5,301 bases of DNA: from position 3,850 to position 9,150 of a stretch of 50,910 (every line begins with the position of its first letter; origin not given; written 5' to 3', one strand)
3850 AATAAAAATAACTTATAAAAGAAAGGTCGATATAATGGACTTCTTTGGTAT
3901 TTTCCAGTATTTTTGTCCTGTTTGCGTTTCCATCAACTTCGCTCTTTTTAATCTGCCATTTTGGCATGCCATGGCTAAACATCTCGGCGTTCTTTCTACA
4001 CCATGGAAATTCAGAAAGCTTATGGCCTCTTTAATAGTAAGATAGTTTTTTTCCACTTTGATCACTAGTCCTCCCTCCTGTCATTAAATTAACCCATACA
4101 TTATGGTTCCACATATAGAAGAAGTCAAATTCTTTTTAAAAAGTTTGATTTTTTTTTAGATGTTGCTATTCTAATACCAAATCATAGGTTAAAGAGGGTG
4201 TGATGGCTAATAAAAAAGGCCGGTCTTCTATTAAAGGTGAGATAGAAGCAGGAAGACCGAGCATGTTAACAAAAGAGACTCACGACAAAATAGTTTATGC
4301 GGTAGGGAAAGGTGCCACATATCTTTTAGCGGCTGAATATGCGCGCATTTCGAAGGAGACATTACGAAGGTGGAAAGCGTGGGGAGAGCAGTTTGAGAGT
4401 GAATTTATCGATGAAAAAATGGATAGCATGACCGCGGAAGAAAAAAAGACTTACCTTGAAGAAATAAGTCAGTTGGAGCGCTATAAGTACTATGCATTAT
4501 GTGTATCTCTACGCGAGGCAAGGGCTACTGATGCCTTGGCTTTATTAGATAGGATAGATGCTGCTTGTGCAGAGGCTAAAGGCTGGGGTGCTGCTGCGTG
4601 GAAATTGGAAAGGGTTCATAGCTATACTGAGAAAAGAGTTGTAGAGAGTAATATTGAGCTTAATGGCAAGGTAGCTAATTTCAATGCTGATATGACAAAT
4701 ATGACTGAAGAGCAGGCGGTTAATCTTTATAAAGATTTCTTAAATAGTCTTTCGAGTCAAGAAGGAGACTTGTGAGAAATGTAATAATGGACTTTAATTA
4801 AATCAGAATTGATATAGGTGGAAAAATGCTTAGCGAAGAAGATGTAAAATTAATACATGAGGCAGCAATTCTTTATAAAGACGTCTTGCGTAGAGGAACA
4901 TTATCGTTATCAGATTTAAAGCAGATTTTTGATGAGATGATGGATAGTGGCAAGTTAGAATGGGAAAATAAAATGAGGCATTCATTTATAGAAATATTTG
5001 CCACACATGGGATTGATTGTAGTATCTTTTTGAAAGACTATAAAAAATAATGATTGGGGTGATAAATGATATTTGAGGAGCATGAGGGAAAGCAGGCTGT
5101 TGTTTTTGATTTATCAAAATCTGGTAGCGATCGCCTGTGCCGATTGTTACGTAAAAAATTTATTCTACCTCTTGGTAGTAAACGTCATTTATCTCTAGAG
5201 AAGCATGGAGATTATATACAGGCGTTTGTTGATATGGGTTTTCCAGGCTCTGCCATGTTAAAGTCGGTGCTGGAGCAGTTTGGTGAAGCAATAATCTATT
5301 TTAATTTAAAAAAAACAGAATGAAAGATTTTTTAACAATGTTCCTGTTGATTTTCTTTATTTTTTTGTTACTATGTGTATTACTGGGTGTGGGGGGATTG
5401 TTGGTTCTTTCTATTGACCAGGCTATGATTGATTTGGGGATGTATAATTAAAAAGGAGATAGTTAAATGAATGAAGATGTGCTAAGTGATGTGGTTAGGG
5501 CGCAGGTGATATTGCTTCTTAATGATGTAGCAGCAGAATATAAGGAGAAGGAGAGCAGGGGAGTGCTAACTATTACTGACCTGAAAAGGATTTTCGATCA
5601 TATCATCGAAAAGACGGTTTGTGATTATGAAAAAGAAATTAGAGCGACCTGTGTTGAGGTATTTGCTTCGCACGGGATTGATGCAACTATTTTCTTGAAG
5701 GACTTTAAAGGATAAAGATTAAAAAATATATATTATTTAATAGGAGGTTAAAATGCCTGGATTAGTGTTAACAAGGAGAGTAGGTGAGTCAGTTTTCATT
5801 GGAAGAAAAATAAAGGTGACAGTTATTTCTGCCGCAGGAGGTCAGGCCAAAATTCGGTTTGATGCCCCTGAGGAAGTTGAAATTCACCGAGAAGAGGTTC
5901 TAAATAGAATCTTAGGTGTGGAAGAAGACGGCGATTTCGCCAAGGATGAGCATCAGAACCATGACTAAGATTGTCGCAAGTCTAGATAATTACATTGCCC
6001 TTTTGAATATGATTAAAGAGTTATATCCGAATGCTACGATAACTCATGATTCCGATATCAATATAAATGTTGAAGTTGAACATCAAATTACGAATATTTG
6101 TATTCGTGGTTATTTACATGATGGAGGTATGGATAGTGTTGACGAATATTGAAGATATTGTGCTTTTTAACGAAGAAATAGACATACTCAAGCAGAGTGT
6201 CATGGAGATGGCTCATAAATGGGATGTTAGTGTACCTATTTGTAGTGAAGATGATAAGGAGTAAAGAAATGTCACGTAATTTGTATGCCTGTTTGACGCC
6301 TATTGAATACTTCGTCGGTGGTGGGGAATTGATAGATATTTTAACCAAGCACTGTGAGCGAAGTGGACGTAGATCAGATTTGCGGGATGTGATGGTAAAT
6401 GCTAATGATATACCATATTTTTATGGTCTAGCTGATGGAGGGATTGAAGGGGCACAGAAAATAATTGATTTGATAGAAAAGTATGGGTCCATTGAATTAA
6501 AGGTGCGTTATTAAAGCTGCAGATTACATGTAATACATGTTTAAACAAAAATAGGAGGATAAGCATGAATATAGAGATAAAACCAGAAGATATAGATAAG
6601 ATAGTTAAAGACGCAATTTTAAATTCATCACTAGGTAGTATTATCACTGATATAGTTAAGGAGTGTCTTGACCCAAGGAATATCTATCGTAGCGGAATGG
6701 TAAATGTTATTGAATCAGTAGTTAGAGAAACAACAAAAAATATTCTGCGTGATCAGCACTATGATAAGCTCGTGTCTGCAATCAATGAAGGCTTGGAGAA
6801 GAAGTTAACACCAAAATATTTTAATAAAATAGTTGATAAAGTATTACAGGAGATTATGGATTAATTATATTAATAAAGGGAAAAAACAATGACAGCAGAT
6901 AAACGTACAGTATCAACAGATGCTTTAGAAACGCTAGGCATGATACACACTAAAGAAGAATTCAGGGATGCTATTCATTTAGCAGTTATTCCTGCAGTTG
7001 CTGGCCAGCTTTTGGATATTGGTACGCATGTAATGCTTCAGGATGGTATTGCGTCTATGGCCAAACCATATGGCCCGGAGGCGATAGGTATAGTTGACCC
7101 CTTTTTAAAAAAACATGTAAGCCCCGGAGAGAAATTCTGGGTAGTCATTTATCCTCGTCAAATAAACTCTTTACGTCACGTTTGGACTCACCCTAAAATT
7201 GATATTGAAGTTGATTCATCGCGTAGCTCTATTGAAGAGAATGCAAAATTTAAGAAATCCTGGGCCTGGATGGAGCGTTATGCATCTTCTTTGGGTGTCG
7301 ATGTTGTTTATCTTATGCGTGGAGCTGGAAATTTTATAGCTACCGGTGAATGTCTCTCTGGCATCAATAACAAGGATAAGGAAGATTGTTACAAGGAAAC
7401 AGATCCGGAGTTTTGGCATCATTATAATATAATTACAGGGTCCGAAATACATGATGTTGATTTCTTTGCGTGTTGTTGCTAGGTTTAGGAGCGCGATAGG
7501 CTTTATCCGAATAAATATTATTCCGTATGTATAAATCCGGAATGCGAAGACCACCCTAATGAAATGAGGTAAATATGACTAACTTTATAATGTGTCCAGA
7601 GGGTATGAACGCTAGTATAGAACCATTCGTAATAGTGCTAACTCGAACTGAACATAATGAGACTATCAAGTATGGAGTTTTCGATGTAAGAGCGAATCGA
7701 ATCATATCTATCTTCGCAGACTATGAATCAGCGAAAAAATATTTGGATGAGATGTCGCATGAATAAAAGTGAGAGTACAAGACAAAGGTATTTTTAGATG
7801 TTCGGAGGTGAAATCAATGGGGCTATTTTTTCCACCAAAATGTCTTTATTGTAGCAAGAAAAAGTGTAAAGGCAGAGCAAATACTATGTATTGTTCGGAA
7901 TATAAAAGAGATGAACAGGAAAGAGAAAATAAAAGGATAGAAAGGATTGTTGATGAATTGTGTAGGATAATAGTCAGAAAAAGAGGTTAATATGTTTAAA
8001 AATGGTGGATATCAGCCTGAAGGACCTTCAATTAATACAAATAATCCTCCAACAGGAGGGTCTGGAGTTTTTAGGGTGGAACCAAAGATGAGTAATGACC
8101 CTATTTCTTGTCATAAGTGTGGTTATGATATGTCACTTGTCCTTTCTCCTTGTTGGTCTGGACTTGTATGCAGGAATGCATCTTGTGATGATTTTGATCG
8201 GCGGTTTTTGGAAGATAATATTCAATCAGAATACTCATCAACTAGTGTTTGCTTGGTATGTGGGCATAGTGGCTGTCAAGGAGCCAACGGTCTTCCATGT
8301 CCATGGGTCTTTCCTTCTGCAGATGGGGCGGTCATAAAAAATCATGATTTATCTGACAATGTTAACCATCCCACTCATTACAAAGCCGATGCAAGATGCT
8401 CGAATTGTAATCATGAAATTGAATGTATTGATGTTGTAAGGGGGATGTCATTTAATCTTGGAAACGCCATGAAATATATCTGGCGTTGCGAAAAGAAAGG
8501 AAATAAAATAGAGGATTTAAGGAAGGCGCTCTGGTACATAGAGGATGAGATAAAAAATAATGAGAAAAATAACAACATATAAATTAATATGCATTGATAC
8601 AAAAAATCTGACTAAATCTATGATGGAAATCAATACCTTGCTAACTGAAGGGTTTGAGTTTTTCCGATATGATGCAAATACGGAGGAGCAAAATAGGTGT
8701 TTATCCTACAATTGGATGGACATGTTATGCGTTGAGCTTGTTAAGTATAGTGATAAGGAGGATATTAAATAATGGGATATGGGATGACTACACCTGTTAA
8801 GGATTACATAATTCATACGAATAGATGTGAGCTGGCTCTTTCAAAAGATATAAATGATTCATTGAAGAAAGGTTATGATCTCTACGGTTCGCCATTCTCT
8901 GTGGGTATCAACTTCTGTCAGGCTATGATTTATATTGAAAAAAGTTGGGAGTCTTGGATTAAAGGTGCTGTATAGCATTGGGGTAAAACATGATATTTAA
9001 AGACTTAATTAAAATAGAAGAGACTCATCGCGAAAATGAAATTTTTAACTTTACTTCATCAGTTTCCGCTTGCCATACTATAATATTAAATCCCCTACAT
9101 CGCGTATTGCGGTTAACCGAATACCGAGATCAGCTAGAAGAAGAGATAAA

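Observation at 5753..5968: Phage-encoded CsrA/RsmA paralogue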

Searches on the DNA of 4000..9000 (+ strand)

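Call 7: search_dna_similar(query=window:4000-9000:+, collection=phages, mode=near, max_rows=20)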
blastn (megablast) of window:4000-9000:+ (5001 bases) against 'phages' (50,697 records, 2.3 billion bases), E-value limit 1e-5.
No match.

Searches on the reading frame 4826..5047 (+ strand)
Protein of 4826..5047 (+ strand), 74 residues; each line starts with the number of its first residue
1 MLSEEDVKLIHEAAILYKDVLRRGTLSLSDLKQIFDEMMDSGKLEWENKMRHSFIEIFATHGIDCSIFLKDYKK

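Call 13: search_protein_families(library=pfam, proteins=[window:4826-5047:+], max_evalue=0.1)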
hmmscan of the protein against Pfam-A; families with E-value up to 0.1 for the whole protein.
window:4826-5047:+ (74 aa): 2 families
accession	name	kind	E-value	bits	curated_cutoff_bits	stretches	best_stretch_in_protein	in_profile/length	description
PF22560.2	GMT-wHTH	-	0.0012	19.7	27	1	16-46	47-77/82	GMT-like wHTH domain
PF05871.18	ESCRT-II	-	0.037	14.7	27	1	21-57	58-92/138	ESCRT-II complex subunit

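Call 14: search_protein_families(library=phrogs, proteins=[window:4826-5047:+], max_evalue=0.01)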
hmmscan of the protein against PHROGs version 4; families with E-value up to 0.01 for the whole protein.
window:4826-5047:+ (74 aa): 0 families

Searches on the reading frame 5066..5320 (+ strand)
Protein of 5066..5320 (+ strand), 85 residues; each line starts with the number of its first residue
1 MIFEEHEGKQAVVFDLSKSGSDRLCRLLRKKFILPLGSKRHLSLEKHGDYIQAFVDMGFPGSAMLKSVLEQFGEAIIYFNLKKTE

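Call 13: search_protein_families(library=pfam, proteins=[window:5066-5320:+], max_evalue=0.1)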
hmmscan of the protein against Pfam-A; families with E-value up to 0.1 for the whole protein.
window:5066-5320:+ (85 aa): 0 families

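Call 14: search_protein_families(library=phrogs, proteins=[window:5066-5320:+], max_evalue=0.01)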
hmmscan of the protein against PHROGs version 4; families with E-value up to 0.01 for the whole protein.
window:5066-5320:+ (85 aa): 1 family
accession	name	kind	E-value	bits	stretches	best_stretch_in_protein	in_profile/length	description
phrog_5374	-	unknown function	0.0096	17.3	0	2-31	50-79/103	-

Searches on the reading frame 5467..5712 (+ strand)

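Call 13: search_protein_families(library=pfam, proteins=[window:5467-5712:+], max_evalue=0.1)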
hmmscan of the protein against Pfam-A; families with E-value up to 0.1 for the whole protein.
window:5467-5712:+ (82 aa): 2 families
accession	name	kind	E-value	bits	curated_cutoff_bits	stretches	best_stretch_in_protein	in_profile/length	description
PF09873.14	DUF2100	-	0.0096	16.3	23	1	3-62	103-162/210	Uncharacterized protein conserved in archaea (DUF2100)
PF19568.5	Spore_III_AA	-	0.045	13.3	27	1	14-71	40-97/306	Sporulation stage III, protein AA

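Call 14: search_protein_families(library=phrogs, proteins=[window:5467-5712:+], max_evalue=0.01)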
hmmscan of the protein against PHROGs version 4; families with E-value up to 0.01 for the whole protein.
window:5467-5712:+ (82 aa): 0 families
